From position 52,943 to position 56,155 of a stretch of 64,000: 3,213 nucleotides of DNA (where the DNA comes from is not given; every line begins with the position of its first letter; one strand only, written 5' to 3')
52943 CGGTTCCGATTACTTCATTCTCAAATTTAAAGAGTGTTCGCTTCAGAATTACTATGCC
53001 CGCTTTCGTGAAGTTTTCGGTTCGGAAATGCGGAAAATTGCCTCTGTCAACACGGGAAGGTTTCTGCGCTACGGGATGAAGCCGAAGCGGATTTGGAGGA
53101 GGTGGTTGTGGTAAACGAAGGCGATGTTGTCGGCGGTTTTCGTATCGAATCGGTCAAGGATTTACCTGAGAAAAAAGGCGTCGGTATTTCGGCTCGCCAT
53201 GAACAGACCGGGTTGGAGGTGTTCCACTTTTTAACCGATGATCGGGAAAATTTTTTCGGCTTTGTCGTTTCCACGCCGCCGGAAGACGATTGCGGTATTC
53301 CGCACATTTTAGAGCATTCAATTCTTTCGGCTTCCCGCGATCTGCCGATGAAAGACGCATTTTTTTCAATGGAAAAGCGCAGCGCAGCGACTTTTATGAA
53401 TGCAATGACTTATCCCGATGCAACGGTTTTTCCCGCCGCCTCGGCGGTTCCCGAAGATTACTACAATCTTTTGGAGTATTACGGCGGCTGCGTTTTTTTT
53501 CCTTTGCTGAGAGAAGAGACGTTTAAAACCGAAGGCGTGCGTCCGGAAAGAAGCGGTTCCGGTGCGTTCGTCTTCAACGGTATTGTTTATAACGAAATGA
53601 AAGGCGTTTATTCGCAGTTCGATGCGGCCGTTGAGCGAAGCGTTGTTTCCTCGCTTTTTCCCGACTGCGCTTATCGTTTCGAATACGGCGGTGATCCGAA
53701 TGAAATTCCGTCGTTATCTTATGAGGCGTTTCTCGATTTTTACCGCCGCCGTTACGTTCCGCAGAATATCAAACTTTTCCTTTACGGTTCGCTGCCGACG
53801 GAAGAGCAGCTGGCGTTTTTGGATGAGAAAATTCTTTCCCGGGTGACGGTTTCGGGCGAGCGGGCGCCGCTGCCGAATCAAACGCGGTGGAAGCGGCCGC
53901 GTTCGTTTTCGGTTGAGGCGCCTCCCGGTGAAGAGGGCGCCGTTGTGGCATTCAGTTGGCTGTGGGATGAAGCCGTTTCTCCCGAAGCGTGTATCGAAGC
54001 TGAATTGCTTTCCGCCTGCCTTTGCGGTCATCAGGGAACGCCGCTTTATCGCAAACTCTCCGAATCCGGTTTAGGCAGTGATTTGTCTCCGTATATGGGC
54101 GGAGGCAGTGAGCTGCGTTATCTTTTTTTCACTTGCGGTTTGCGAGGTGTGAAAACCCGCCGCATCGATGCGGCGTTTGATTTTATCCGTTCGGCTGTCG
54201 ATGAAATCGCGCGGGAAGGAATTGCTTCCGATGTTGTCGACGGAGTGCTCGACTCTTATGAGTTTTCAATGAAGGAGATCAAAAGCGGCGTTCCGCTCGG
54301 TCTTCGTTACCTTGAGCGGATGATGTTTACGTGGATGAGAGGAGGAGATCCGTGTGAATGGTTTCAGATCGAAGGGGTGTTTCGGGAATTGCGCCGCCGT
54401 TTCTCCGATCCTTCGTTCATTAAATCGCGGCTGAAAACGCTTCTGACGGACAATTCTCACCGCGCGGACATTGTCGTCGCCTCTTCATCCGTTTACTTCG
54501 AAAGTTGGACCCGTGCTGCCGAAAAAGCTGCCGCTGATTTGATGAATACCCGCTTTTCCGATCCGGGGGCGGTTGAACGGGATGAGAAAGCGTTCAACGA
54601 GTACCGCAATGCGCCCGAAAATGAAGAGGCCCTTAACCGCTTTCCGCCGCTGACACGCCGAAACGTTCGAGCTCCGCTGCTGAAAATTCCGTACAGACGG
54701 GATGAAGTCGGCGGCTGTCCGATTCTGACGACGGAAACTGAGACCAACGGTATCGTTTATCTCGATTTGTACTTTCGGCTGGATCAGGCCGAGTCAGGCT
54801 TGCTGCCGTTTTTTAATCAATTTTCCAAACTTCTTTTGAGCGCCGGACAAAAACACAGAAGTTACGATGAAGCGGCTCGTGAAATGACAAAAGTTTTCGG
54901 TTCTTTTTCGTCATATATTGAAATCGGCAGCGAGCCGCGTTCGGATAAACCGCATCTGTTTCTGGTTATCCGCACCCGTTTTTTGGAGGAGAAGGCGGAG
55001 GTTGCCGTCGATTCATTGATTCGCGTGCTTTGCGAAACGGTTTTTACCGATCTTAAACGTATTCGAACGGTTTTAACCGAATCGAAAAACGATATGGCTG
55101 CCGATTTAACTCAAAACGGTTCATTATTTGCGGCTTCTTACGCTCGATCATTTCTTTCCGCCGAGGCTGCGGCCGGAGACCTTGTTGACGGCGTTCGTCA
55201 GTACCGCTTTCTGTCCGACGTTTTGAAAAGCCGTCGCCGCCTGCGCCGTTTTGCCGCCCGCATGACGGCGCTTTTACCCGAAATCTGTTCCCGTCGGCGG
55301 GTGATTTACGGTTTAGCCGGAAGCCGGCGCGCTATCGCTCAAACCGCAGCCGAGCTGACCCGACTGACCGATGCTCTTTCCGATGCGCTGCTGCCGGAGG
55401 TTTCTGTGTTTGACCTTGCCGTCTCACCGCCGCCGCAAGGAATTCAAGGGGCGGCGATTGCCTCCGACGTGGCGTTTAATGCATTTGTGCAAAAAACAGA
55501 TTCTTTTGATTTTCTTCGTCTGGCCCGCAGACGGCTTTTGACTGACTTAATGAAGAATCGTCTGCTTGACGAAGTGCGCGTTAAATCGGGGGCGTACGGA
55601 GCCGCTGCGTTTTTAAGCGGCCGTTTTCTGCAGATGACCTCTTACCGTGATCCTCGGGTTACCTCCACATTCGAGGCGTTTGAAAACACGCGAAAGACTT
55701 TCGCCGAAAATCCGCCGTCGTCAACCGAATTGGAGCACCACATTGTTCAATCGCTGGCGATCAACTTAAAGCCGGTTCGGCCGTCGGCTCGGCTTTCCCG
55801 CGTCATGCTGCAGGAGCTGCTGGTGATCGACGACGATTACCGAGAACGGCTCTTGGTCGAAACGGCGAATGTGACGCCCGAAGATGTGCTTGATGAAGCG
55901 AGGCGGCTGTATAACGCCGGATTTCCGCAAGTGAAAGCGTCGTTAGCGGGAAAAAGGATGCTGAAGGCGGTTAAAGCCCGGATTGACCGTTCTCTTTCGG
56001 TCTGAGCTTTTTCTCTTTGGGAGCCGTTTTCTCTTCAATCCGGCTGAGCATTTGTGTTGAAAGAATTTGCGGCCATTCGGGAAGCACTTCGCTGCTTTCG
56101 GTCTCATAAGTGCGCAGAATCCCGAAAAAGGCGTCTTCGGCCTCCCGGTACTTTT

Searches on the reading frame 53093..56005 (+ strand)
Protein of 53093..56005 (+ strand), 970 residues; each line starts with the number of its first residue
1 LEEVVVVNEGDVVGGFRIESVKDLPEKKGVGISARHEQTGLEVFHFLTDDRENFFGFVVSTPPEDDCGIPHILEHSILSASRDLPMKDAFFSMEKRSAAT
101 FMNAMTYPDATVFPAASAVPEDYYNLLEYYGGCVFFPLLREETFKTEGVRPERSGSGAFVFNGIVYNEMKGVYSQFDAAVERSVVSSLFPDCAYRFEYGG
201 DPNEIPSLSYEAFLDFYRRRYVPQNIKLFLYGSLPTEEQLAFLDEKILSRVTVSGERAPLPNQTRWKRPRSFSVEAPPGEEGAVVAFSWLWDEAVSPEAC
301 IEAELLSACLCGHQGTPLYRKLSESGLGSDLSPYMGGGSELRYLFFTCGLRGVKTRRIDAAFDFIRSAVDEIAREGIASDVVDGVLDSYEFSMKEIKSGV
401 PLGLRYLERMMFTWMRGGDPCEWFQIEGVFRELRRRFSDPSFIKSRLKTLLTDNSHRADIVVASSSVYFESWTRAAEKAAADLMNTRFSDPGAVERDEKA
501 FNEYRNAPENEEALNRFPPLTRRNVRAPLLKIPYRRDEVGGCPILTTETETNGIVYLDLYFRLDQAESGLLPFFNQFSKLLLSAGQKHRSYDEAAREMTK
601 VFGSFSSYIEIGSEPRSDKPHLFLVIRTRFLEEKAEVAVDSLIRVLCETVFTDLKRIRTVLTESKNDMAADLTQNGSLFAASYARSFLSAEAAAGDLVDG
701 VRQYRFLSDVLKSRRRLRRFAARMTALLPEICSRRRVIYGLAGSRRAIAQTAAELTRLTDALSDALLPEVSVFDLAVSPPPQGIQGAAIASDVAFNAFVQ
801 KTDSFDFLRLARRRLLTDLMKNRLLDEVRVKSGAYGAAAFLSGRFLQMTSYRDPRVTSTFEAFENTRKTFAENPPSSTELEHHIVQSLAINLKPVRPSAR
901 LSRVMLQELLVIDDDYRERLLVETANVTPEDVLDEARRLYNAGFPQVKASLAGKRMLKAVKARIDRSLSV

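Call 81: search_protein_families(library=pfam, proteins=[window:53093-56005:+], max_evalue=0.000001)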
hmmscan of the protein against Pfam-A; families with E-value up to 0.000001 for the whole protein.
window:53093-56005:+ (970 aa): 3 families
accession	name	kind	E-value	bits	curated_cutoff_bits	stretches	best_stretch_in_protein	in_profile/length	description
PF08367.16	M16C_assoc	-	1.2e-35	123.4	25.3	1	493-709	33-251/252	Peptidase M16C associated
PF05193.26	Peptidase_M16_C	-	2e-20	73.9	23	1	207-383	1-175/181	Peptidase M16 inactive domain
PF22516.1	PreP_C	-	2.6e-09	37.4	27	1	816-937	33-156/173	PreP C-terminal domain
